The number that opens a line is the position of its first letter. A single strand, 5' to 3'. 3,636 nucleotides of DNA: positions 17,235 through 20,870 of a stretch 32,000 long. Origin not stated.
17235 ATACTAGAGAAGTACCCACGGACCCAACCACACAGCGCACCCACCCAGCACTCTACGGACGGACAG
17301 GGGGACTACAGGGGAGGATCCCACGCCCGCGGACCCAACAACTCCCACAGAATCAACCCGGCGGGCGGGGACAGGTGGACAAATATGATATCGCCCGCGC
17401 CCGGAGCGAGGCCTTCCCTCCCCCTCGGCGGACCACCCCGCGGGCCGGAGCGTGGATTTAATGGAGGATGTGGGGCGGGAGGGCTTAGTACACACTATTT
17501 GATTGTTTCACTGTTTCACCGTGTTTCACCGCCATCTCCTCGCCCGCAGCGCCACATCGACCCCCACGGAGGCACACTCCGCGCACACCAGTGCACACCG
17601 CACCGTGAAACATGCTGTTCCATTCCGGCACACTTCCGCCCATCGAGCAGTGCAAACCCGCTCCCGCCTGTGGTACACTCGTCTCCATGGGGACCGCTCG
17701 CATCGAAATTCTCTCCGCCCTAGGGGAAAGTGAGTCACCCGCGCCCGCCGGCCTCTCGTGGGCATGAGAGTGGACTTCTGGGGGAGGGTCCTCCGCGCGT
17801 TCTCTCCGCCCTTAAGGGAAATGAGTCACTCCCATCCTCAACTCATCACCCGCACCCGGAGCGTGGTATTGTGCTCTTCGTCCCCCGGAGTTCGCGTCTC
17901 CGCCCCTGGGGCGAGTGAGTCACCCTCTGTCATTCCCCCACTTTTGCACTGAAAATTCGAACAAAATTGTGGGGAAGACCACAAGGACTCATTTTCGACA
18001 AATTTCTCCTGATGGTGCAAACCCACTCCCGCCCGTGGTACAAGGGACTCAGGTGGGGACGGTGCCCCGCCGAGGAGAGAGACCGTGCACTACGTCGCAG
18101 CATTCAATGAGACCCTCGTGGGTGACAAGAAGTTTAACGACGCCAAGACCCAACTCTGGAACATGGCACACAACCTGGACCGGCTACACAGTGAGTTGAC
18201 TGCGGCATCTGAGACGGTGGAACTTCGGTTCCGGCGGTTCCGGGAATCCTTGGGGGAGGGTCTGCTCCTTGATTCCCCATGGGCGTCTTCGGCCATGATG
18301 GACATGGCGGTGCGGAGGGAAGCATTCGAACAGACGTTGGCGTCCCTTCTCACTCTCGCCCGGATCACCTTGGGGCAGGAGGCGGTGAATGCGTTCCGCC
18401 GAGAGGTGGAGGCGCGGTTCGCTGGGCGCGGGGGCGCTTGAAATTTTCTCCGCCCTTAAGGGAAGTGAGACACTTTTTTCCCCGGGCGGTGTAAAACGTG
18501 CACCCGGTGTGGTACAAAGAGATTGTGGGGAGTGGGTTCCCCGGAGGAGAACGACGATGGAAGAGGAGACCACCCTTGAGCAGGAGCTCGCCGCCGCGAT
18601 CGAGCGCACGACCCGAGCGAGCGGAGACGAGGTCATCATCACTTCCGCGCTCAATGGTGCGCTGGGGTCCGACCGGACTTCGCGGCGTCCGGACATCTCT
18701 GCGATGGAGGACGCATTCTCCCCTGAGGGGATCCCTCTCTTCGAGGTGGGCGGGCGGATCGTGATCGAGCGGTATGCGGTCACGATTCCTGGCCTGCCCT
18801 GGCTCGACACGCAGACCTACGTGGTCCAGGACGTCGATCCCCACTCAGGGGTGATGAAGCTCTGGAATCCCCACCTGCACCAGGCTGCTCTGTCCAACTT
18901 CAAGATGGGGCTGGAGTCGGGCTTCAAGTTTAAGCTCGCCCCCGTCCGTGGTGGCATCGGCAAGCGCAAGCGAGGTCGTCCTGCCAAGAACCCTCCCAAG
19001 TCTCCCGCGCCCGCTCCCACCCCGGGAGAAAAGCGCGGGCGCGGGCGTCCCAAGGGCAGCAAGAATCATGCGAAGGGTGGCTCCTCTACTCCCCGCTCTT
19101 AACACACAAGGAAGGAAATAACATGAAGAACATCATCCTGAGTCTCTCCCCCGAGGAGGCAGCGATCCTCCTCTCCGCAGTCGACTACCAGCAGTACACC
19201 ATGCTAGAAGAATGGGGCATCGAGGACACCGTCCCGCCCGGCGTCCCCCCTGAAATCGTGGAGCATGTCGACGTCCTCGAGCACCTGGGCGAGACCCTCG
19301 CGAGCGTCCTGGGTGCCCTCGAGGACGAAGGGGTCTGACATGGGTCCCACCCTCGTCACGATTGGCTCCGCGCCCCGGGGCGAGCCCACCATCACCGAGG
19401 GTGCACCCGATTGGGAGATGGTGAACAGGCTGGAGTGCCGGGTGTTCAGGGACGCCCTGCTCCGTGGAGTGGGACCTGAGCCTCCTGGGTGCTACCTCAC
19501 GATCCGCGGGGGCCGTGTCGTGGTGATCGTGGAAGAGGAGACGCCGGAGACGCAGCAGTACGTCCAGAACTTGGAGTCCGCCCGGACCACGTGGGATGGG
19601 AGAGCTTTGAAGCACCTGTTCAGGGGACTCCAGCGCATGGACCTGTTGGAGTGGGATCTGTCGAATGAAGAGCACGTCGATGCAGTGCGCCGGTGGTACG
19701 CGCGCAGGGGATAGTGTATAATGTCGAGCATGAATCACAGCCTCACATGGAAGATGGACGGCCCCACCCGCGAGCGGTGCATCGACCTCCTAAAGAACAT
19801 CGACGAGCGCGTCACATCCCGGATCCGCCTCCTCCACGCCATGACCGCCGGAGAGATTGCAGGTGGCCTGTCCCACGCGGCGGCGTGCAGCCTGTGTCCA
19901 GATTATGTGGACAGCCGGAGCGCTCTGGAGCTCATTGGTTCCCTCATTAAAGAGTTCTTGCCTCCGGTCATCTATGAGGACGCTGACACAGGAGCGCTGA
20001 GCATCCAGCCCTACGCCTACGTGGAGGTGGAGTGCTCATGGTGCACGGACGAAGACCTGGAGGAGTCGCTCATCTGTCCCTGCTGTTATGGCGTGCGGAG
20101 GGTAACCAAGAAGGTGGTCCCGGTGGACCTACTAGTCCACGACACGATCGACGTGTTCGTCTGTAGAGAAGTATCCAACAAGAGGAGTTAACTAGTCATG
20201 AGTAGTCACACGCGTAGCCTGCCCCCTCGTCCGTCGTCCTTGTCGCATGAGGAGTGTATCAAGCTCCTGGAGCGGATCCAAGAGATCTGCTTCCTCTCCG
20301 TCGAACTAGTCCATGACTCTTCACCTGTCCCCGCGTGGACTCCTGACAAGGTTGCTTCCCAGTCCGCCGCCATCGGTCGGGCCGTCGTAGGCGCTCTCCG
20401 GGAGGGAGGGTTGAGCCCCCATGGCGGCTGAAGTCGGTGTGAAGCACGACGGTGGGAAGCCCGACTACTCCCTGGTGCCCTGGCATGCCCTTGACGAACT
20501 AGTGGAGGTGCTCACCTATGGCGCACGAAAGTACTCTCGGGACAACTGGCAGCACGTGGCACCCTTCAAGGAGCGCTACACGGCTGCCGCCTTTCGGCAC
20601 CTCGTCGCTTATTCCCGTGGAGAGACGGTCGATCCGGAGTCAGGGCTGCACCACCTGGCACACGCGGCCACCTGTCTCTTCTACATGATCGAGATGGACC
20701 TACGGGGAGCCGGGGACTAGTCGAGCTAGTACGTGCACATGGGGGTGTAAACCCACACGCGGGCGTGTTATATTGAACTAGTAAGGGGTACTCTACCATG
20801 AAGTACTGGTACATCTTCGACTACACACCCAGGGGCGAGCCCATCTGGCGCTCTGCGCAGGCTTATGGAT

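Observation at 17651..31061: A two-box promoter-like element with invariant 17-nt spacing precedes many of the small genes, usually inside a ~75-nt hairpin/promoter/hairpin/RBS cassette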

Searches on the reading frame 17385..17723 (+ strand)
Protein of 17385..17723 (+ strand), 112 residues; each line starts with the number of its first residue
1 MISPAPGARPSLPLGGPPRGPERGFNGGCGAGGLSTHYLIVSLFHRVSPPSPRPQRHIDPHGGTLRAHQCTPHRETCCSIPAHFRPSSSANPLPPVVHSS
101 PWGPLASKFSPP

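Call 70: search_protein_families(library=pfam, proteins=[window:17385-17723:+], max_evalue=0.001)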
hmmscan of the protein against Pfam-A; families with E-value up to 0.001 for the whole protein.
window:17385-17723:+ (112 aa): 0 families

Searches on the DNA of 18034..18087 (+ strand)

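Call 65: build_rna_model(alignment_id=A1, structure=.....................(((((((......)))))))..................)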
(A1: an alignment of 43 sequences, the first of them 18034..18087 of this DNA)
Model R1 built from alignment A1 (43 sequences, 59 columns); structure: as given.
model positions 54; base pairs 7; branch points 0; effective number of sequences 43; information 0.792 bits per position. Calibrated on 0.2 Mb of random sequence (short: E-values are rough).
structure used (alignment columns):
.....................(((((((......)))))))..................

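Call 66: search_with_rna_model(model_id=R1, sources=[window, L120, L121, L122, L123, L124, L125, L126, L127, L128, L135, L136, L137, L138, L139, L141, L142, L143, L144, L145, L147, L148, L149, L150, L151, L152, L153, L154, L155, L156, L157, L159, L160, L161, L162, L163], max_evalue=0.01, make_alignment=true)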
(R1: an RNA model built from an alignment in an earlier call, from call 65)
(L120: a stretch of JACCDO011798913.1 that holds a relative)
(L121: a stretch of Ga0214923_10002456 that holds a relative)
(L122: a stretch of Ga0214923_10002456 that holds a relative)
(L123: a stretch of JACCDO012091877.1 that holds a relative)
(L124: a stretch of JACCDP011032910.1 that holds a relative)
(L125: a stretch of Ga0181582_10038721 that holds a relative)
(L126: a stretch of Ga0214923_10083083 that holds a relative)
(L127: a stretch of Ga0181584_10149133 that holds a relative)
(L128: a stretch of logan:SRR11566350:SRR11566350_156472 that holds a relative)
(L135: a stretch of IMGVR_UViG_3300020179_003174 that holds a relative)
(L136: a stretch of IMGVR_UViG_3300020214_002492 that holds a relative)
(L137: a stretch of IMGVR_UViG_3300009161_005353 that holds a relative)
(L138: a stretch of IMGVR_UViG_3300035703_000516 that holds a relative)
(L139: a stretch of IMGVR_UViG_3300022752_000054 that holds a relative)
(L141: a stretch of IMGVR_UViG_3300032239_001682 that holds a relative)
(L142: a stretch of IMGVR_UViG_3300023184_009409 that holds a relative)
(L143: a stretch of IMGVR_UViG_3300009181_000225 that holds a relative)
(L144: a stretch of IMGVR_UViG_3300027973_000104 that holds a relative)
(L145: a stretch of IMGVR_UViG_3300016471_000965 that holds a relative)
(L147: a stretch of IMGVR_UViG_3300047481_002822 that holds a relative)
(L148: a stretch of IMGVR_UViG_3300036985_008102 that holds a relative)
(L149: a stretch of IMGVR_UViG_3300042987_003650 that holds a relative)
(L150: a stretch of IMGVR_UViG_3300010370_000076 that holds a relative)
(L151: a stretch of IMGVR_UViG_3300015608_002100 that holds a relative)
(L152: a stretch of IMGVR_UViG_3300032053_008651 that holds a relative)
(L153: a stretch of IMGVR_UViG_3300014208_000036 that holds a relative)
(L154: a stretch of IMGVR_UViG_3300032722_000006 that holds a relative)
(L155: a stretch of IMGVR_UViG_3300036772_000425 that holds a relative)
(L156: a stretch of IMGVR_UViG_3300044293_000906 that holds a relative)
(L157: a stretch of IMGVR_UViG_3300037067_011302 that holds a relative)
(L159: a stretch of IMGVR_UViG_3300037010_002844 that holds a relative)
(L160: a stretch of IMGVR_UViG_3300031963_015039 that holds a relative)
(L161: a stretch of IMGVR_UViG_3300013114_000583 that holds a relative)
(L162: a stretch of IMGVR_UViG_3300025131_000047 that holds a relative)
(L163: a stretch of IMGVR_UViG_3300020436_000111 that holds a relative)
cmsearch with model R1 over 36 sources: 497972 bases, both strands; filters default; matches with E-value up to 0.01: 53.
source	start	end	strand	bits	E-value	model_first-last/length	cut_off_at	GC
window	26234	26287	+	65.4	6.8e-14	1-54/54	no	0.54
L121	3015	3068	-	65.2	7.9e-14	1-54/54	no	0.52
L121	5541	5594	-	63.8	1.8e-13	1-54/54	no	0.61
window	23070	23123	+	62.7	3.3e-13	1-54/54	no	0.56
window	25855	25908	+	61.9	5.1e-13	1-54/54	no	0.52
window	22733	22786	+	61.9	5.2e-13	1-54/54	no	0.54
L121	4655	4708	-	61.6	6.1e-13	1-54/54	no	0.57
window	27149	27202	+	61.5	6.5e-13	1-54/54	no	0.54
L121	2454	2507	-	61.5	6.6e-13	1-54/54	no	0.56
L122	6420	6473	-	61.4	7.1e-13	1-54/54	no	0.59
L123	710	763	+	61.3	7.4e-13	1-54/54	no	0.59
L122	10331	10384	-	61.1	8.1e-13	1-54/54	no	0.5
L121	2667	2720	-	60.9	9.5e-13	1-54/54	no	0.56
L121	5276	5329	-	60.6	1.1e-12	1-54/54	no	0.57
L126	1593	1646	+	60.3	1.3e-12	1-54/54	no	0.54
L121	1835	1888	-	57.9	5.4e-12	1-54/54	no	0.54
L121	1234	1287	-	57.1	8.2e-12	1-54/54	no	0.5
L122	9112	9165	-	56.9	9.7e-12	1-54/54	no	0.5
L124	1544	1597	+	55.6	2e-11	1-54/54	no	0.54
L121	8979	9032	+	55.4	2.3e-11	1-54/54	no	0.5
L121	4350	4403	-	52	1.6e-10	1-54/54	no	0.54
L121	4926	4979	-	50.6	3.6e-10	1-54/54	no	0.52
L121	8589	8641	+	49.1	8.5e-10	1-54/54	no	0.53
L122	8149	8202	-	48.1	1.5e-09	1-54/54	no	0.48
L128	6042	6084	+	46.4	4.2e-09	1-43/54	3'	0.6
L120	1059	1113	-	44.1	1.5e-08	1-54/54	no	0.58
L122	9995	10048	-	44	1.7e-08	1-54/54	no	0.52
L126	1198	1251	+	43.2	2.6e-08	1-54/54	no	0.63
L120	416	469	-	43.1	2.7e-08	1-54/54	no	0.57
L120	712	764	-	38.3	4.4e-07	1-54/54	no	0.66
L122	6870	6923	-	37.5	7e-07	1-54/54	no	0.61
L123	1204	1259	+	36.9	1e-06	1-54/54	no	0.57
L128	4336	4389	+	36.8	1.1e-06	1-54/54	no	0.5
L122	9624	9677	-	36.3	1.4e-06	1-54/54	no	0.65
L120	147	200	-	35.2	2.6e-06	1-54/54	no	0.56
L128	3037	3088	+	32.2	1.5e-05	1-54/54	no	0.62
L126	744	782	+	27.8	0.0002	1-54/54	no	0.49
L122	3896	3949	-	25.4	0.00078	1-54/54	no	0.5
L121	942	995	-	22.6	0.004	1-54/54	no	0.43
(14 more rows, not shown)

Alignment A3: 53 matches aligned to the model, 60 columns, each read 5' to 3' on its own strand. Consensus structure (alignment columns), stored with it:
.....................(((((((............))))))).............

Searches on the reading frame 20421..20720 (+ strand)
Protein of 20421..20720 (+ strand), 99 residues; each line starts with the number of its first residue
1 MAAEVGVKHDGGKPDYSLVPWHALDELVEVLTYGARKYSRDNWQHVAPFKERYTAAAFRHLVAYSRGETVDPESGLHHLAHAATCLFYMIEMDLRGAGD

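Call 72: search_protein_families(library=pfam, proteins=[window:20421-20720:+], max_evalue=0.001)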
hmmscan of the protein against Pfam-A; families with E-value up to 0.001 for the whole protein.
window:20421-20720:+ (99 aa): 1 family
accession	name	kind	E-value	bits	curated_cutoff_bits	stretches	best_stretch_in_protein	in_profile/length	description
PF18909.5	dGTP_diPhyd_N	-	3.2e-33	114.1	27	1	6-97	4-94/99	dATP/dGTP diphosphohydrolase, N-terminal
